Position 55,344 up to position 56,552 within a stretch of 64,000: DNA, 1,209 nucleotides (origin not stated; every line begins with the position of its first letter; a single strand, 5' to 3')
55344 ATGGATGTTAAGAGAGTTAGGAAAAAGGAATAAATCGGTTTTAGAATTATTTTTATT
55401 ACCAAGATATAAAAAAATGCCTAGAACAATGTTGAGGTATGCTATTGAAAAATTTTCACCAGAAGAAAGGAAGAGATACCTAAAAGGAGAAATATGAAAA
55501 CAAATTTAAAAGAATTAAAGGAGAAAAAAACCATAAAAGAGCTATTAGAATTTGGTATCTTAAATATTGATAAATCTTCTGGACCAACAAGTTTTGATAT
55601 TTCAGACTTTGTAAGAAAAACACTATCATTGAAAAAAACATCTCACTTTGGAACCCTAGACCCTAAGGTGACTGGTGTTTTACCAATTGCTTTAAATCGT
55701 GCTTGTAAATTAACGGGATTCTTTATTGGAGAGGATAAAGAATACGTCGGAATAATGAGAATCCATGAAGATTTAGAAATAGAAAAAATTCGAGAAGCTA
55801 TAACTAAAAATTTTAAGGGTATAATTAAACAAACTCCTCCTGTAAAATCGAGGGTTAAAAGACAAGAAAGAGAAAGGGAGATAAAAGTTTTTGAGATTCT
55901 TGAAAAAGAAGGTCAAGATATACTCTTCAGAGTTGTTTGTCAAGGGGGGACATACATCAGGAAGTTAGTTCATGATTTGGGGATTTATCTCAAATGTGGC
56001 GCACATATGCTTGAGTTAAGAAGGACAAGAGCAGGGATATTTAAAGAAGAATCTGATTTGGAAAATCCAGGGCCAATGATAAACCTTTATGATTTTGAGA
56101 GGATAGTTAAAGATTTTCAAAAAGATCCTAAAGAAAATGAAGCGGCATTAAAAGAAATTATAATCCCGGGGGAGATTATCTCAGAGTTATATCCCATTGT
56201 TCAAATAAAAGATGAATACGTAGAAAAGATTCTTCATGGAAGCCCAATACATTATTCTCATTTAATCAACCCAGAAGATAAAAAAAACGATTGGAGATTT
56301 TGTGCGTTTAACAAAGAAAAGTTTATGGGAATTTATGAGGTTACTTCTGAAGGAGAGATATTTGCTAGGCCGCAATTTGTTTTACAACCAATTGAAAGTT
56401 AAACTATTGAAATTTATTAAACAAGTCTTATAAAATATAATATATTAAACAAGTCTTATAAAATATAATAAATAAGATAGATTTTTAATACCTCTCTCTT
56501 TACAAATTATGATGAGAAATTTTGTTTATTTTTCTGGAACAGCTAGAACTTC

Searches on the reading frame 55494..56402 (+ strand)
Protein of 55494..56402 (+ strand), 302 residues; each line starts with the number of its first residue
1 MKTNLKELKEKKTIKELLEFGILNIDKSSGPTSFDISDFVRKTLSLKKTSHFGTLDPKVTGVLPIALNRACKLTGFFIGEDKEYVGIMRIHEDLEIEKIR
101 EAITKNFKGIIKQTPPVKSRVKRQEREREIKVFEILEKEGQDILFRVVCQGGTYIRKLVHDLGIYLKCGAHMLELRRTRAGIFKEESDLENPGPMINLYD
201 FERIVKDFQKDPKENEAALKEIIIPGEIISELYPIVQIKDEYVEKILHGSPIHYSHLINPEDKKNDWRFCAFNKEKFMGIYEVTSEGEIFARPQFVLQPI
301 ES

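Call 70: search_protein_families(library=ncbifam, proteins=[window:55494-56402:+], max_evalue=1e-10)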
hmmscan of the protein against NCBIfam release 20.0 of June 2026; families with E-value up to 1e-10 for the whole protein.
window:55494-56402:+ (302 aa): 3 families
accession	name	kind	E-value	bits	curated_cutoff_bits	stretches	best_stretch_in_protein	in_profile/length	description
NF003280.0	PRK04270.1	equivalog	3.1e-78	262.8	242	1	4-275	15-278/323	RNA-guided pseudouridylation complex pseudouridine synthase subunit Cbf5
TIGR00425.1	CBF5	equivalog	8.5e-68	228.8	238.15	1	11-262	25-266/322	RNA-guided pseudouridylation complex pseudouridine synthase subunit Cbf5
TIGR00431.1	TruB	equivalog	6.4e-31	107.7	151.45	2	20-90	2-72/210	tRNA pseudouridine(55) synthase TruB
